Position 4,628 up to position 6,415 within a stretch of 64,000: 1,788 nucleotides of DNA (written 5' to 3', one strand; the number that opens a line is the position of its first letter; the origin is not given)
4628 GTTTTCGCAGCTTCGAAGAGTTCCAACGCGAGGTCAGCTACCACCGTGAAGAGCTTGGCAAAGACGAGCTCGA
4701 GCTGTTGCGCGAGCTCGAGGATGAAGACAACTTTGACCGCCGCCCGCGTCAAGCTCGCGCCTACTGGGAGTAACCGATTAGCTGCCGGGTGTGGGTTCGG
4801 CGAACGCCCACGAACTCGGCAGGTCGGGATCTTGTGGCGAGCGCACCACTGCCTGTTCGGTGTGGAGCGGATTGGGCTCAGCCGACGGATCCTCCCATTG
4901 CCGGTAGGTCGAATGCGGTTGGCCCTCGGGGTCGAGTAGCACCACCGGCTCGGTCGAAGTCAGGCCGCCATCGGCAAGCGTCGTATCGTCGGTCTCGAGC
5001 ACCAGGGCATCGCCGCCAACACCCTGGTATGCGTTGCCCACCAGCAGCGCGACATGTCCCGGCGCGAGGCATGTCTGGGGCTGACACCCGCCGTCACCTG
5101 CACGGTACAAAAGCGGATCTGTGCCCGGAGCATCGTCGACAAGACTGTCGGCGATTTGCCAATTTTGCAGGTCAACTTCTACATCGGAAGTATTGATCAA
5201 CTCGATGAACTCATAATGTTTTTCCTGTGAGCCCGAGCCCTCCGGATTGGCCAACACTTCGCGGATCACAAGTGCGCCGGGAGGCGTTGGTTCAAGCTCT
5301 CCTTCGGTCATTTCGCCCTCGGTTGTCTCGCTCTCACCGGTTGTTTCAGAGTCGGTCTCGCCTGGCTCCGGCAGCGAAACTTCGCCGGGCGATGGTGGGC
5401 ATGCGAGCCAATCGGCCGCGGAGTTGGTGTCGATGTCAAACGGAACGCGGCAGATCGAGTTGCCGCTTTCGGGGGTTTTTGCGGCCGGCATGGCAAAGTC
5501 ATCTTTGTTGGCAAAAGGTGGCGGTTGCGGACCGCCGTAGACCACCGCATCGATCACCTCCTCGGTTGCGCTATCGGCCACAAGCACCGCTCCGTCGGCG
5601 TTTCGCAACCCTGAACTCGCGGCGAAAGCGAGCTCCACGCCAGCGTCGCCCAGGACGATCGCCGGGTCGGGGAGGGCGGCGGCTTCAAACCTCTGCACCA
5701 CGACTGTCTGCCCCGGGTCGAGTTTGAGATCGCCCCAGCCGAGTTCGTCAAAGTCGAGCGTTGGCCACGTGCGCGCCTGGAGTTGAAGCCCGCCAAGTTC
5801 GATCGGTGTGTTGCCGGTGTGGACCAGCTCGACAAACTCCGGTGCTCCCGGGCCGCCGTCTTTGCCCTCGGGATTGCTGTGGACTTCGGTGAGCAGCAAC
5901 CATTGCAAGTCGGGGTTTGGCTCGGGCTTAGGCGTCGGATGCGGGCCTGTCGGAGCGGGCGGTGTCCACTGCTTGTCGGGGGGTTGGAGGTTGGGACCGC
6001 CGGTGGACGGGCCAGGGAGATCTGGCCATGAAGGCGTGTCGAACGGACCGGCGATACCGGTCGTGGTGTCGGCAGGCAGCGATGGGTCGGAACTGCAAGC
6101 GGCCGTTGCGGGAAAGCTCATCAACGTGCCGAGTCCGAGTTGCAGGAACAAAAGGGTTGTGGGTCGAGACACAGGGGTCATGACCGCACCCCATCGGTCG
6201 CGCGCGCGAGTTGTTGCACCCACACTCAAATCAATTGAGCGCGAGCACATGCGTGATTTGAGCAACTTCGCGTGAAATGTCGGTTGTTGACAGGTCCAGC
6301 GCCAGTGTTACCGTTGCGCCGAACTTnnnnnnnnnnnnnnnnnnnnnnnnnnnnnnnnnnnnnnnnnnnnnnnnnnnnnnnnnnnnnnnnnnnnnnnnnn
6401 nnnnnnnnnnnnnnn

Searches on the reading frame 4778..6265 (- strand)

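Call 101: search_protein_families(library=pfam, proteins=[window:4778-6265:-], max_evalue=0.00001)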
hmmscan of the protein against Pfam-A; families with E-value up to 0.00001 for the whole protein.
window:4778-6265:- (495 aa): 1 family
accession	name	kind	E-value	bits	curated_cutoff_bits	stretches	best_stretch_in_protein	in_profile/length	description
PF00932.25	LTD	-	9.7e-23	81.1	34.3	2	327-454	3-105/109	Lamin Tail Domain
